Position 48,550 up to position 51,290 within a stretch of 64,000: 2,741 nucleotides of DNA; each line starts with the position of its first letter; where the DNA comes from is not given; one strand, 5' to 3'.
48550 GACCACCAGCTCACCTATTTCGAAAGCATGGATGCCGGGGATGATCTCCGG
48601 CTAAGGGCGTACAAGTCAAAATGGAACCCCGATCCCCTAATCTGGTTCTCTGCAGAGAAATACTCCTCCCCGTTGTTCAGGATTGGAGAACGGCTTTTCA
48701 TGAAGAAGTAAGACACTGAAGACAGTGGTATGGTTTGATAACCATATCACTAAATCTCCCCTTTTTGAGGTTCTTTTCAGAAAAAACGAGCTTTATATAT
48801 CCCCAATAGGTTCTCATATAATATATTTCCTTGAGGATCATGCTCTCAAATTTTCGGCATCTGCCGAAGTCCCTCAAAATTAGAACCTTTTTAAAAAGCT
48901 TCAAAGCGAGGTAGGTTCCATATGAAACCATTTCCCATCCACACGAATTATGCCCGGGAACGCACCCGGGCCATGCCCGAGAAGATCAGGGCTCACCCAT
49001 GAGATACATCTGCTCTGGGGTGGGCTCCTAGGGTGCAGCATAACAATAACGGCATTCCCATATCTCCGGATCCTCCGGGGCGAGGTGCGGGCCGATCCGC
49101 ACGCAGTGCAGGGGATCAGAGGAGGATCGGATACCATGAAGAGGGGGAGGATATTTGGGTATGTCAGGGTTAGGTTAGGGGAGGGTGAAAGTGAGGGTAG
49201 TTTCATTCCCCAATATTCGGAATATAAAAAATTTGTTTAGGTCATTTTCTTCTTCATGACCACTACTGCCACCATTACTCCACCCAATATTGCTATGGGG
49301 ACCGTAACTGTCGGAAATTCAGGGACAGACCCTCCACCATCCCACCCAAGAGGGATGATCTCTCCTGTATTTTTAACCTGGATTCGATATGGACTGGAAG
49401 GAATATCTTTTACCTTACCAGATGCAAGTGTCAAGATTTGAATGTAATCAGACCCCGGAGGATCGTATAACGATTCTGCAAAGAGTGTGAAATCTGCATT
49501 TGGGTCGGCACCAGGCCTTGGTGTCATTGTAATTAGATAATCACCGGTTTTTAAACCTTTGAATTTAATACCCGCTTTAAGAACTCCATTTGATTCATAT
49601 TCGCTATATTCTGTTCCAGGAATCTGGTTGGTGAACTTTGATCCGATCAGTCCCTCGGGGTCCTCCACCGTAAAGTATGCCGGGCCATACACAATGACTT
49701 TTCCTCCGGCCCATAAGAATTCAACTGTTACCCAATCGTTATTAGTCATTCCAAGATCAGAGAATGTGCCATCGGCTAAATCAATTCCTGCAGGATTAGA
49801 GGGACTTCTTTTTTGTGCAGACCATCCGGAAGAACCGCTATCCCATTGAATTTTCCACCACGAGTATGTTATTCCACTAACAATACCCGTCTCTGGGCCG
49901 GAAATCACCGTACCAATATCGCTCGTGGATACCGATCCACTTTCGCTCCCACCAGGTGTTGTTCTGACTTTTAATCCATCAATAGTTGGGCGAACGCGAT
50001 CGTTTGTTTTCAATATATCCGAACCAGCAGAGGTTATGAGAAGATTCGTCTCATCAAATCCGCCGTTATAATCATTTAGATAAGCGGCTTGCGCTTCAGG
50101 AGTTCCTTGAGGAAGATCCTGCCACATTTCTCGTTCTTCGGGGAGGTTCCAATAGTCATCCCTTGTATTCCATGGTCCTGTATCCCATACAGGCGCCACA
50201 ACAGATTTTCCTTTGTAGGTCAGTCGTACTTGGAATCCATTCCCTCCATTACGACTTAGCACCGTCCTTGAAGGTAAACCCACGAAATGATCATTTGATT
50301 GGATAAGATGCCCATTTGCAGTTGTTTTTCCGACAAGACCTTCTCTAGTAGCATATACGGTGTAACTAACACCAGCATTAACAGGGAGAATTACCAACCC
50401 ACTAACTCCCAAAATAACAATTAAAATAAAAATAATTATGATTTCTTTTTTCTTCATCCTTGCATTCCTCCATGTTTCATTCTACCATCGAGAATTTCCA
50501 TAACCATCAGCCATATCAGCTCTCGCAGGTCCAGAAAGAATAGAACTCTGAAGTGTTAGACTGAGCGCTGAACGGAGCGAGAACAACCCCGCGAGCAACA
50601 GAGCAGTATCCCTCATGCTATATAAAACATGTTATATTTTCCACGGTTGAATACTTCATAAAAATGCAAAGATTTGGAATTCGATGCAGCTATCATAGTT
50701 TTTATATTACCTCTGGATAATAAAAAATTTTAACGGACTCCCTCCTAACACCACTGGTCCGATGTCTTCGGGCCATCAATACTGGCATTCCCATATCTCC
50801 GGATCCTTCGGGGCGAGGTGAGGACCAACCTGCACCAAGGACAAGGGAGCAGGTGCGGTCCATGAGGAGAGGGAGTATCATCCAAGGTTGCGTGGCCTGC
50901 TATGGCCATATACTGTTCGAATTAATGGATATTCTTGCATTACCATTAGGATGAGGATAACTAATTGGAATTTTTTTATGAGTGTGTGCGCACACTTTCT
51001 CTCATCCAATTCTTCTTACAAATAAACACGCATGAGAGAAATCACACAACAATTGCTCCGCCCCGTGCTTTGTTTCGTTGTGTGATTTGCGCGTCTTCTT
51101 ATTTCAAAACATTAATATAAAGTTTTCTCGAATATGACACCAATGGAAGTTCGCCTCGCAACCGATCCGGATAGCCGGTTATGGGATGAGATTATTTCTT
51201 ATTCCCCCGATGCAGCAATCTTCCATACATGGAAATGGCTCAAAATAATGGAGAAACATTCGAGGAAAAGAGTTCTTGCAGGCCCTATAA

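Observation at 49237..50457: Methanogen surface protein with an RlpA-like lytic-transglycosylase barrel and a nested SH3b domain: candidate antibacterial wall-lytic enzyme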

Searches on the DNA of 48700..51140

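Call 105: search_rna_families(source=window, start=48700, end=51140, threshold=evalue, max_evalue=1)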
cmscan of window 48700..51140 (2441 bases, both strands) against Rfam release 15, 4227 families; matches with E-value up to 1: 0.
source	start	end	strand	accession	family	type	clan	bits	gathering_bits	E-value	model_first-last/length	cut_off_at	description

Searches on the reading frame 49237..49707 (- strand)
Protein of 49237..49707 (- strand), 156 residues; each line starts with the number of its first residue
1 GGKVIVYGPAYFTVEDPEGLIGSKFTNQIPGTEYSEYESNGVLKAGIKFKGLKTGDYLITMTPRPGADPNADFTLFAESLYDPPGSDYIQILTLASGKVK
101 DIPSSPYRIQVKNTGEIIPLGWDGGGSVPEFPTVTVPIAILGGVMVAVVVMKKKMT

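Call 75: search_protein_representatives(protein=window:49237-49707:-)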
Query: 156 residues. Proteins with E-value up to 0.001 (for the whole library): 163; up to 1e-10: 11; up to 1e-30: 0. The best 150 are listed.
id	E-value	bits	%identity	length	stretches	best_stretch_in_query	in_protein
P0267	4.2e-17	78.8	42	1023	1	6-152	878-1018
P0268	5.0e-17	78.6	44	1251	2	8-152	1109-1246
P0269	5.7e-14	68.6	39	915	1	6-152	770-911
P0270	1.1e-13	67.7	43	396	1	5-145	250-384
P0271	2.3e-12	63.4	41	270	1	9-153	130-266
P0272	3.1e-12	63.0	48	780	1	4-118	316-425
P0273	5.3e-12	62.2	37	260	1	7-152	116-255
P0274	1.7e-11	60.6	40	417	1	7-153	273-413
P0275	3.3e-11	59.7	32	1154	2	4-152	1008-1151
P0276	7.0e-11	58.6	40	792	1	1-115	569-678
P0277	8.8e-11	58.3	35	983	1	6-148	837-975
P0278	1.1e-10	58.0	33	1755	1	4-155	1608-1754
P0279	2.0e-10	57.1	47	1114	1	5-121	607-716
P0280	1.7e-09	54.1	44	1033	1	8-119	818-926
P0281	3.7e-09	53.0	39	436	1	5-154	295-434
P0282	3.8e-09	53.0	41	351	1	9-151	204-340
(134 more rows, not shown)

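Call 78: search_protein_families(library=ncbifam, proteins=[P0267, P0268, P0269, P0270, P0271, P0273, P0274, P0275, P0281, P0282], max_evalue=0.01)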
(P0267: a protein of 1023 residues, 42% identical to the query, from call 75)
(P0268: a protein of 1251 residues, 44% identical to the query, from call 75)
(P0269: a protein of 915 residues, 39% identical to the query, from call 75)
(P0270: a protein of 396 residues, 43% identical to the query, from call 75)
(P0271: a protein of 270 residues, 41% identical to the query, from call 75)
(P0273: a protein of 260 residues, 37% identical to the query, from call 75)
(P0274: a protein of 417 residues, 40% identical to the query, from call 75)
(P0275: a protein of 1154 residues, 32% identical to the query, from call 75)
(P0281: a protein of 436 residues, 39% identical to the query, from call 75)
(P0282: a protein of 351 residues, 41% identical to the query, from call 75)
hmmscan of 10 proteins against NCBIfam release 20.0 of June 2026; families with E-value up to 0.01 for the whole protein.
P0267 (1023 aa): 1 family
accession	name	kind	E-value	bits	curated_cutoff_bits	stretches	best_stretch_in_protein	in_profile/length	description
TIGR04247.1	NosD_copper_fam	subfamily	0.0001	21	300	1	308-410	1-91/377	nitrous oxide reductase family maturation protein NosD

P0268 (1251 aa): 5 families
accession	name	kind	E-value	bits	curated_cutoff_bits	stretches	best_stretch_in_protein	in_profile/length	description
NF047494.1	Lepto_SBBP_lipo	equivalog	3.8e-24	85.2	400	1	303-650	131-448/466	SBBP repeat beta-propeller lipoprotein, LipL53 family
TIGR02608.1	delta_60_rpt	domain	2.6e-08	33.6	76.5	0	498-549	1-39/55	delta-60 repeat domain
NF004799.0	PRK06148.1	subfamily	3.6e-07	28.6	1128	1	719-815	439-537/1015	hypothetical protein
NF040883.1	amid_act_ActS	equivalog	8.4e-06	25.2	375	1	722-819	137-224/242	amidase activator ActS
NF052529.1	PG_M23_Pgp6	exception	0.0044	15.7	600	1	720-815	334-419/452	peptidoglycan metallopeptidase Pgp6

P0269 (915 aa): 0 families

P0270 (396 aa): 0 families

P0271 (270 aa): 4 families
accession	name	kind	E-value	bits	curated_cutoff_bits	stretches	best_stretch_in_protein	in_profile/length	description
NF035926.1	scyF_NHL_VPEP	equivalog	1.2e-30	107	350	2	3-78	209-284/376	scytonemin biosynthesis PEP-CTERM protein ScyF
NF033206.1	ScyE_fam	subfamily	4.4e-08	33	80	1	39-108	251-322/333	ScyD/ScyE family protein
NF047780.1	LIC12708_fam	subfamily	6.2e-05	22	150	0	5-71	67-150/391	LIC_12708 family protein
NF047494.1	Lepto_SBBP_lipo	equivalog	0.001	17.8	400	0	45-108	133-208/466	SBBP repeat beta-propeller lipoprotein, LipL53 family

P0273 (260 aa): 0 families

P0274 (417 aa): 0 families

P0275 (1154 aa): 9 families
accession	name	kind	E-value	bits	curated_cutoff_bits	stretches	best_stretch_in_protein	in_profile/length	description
NF035926.1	scyF_NHL_VPEP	equivalog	2e-50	172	350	2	99-208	174-284/376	scytonemin biosynthesis PEP-CTERM protein ScyF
NF050112.1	PhdiestSpdARhizob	equivalog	8.7e-09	35.4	400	1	497-556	24-80/264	2', 3'cyclic nucleotide phosphodiesterase SpdA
NF033206.1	ScyE_fam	subfamily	5.3e-07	29.5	80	0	76-145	252-323/333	ScyD/ScyE family protein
NF058578.1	CPR_pilus_PamR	equivalog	5.3e-07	28.8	300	1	832-884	185-237/297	pilus system RbmA-like protein PamR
NF053861.1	DS8_antiphage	equivalog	8.6e-05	20.4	790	1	494-545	13-63/994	anti-phage protein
TIGR00864.1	PCC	subfamily_domain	0.00032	17.2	1861.4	0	818-884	1414-1474/2700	polycystin cation channel protein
TIGR00024.1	SbcD_rel_arch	hypoth_equivalog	0.0011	18.8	115.2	1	466-558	18-101/224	putative phosphoesterase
NF053862.1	DS9_1_antiphage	equivalog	0.0025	16.7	420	1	450-560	181-292/486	anti-phage phosphoesterase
NF008359.0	PRK11148.1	equivalog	0.0035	16.9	225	0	500-563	43-103/275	3',5'-cyclic-AMP phosphodiesterase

P0281 (436 aa): 4 families
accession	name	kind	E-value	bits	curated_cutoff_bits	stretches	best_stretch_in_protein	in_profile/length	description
TIGR04275.1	beta_prop_Msarc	repeat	3.2e-35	119.6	85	2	2-41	1-40/40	beta-propeller repeat protein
TIGR02883.1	spore_cwlD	equivalog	1.6e-07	31.6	221.55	1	88-180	3-108/189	N-acetylmuramoyl-L-alanine amidase CwlD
NF038140.1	amidase_Rv3717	exception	0.00016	21.1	335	1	55-158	17-124/233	Rv3717 family N-acetylmuramoyl-L-alanine amidase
NF007652.1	PRK10319.1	equivalog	0.0012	18.2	400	0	88-164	60-140/291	N-acetylmuramoyl-L-alanine amidase AmiA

P0282 (351 aa): 0 families

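Call 84: search_protein_families(library=pfam, proteins=[P0268, P0281, P0267, P0270], max_evalue=0.001)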
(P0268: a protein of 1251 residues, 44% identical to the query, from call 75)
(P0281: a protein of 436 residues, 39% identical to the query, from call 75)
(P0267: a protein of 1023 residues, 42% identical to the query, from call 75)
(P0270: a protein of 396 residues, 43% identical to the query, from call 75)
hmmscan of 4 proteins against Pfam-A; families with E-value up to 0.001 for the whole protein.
P0268 (1251 aa): 3 families
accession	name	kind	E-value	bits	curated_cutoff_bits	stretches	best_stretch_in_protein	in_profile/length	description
PF25778.1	DUF7948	-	2.7e-59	201.2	27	1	85-286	1-214/214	Domain of unknown function (DUF7948)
PF06739.17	SBBP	-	1.2e-36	124.7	20.5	4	487-523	1-38/38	Beta-propeller repeat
PF01551.29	Peptidase_M23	-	1.6e-12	47.9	28.7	1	720-819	2-91/96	Peptidase family M23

P0281 (436 aa): 1 family
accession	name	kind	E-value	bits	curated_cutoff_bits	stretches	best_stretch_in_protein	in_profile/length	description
PF01520.23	Amidase_3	-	2.4e-22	80.2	27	1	88-283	1-172/174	N-acetylmuramoyl-L-alanine amidase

P0267 (1023 aa): 0 families

P0270 (396 aa): 0 families

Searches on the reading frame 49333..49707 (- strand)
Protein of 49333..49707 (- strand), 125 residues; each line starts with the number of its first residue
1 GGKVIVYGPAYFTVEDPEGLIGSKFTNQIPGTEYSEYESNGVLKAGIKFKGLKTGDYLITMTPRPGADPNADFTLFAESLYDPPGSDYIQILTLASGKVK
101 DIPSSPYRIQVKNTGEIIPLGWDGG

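Call 104: search_protein_families(library=pfam, proteins=[window:49333-49707:-], max_evalue=1)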
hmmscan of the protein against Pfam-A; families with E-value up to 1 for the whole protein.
seq(125 aa): 0 families
